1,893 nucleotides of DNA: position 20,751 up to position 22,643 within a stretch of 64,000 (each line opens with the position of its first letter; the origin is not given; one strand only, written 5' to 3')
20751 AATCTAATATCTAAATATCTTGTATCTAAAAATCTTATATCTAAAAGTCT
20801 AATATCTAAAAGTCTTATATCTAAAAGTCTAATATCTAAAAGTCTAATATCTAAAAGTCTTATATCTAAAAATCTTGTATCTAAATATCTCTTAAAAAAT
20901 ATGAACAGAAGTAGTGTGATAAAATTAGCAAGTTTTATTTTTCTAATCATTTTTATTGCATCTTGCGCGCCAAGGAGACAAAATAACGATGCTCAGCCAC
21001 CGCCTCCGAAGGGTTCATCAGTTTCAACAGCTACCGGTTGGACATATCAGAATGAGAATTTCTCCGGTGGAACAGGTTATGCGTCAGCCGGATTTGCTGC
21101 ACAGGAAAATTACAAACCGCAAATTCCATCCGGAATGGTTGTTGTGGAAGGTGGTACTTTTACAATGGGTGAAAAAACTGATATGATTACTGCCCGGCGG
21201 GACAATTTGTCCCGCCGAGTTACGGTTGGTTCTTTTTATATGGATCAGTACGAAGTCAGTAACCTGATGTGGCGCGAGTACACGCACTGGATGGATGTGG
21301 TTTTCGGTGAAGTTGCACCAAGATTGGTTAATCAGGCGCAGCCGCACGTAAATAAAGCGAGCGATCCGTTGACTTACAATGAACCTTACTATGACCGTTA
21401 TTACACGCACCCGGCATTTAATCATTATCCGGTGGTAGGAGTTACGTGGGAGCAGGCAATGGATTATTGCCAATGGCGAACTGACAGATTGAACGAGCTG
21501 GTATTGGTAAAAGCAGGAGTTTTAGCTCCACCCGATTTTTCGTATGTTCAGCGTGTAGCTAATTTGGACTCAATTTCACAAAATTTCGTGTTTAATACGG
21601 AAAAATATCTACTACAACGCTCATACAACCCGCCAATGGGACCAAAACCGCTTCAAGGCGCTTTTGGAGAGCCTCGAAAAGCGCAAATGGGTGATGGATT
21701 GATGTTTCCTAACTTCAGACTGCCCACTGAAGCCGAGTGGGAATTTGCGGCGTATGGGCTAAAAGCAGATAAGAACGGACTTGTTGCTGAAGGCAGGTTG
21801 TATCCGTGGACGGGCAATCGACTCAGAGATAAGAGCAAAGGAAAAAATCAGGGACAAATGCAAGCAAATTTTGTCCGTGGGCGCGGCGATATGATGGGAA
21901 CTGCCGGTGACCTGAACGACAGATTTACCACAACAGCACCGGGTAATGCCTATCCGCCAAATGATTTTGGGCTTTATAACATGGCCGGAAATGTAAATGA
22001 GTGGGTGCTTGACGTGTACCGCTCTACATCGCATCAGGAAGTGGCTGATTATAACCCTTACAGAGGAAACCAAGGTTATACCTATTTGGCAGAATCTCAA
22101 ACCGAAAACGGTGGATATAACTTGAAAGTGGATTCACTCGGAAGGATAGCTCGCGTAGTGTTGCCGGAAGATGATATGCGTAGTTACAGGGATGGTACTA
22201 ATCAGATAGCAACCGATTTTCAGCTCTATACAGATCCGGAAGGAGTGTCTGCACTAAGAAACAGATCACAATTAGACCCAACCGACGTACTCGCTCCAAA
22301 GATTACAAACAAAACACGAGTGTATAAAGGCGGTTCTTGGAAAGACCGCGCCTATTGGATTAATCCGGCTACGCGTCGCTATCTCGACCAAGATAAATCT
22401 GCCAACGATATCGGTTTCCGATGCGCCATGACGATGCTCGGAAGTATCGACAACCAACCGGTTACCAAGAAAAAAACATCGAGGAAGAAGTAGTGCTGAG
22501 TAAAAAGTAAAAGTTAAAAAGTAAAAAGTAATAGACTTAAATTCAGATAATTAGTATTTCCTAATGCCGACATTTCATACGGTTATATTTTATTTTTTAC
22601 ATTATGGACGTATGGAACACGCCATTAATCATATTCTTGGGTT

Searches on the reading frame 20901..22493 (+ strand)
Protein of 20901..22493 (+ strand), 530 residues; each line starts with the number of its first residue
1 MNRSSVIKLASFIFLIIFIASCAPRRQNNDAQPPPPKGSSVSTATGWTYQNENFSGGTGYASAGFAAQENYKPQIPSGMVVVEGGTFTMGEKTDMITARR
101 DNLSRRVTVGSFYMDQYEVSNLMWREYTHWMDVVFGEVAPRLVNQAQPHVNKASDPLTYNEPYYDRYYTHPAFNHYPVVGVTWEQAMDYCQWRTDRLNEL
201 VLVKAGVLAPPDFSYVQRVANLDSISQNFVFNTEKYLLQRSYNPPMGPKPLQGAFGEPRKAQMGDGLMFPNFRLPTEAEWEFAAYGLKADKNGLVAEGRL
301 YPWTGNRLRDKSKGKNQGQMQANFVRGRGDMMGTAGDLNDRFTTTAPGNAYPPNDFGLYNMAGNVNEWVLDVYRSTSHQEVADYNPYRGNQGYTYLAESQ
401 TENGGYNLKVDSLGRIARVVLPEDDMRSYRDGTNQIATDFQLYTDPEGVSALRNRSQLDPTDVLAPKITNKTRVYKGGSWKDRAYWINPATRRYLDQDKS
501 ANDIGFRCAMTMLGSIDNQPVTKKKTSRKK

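Call 69: search_protein_families(library=pfam, proteins=[window:20901-22493:+], max_evalue=0.00001)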
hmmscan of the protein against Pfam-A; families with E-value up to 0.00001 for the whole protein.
window:20901-22493:+ (530 aa): 1 family
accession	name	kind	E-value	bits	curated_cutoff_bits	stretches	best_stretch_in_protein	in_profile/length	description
PF03781.23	FGE-sulfatase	-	6.8e-44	150.9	23.3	1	78-391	4-212/255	Sulfatase-modifying factor enzyme 1-like domain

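Call 71: search_protein_families(library=ncbifam, proteins=[window:20901-22493:+], max_evalue=0.001)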
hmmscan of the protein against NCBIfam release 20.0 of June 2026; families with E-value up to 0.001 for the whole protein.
window:20901-22493:+ (530 aa): 7 families
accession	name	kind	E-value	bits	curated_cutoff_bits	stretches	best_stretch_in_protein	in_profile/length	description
TIGR03524.1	GldJ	equivalog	2.6e-94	316.9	458.2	2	1-393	1-384/559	gliding motility lipoprotein GldJ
TIGR03530.1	GldJ_short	equivalog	1.7e-86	290.6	382.9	3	263-392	201-336/396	gliding motility lipoprotein GldJ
TIGR03525.2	GldK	equivalog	5.4e-67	226.9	350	4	269-388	253-353/408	T9SS ring complex lipoprotein PorK/GldK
NF051459.1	pyoverdine_PvdO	equivalog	2.1e-10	40.2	500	1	339-382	185-228/280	dihydropyoverdine dehydrogenase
NF041186.1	SenA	equivalog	8.6e-10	38.5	420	0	271-306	289-320/382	selenoneine synthase SenA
TIGR03440.2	egtB_TIGR03440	equivalog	6.8e-06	25.4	360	0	271-311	292-314/413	ergothioneine biosynthesis protein EgtB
TIGR02171.1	Fb_sc_TIGR02171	subfamily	0.00017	19.7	544.35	0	351-385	196-230/912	TIGR02171 family lipoprotein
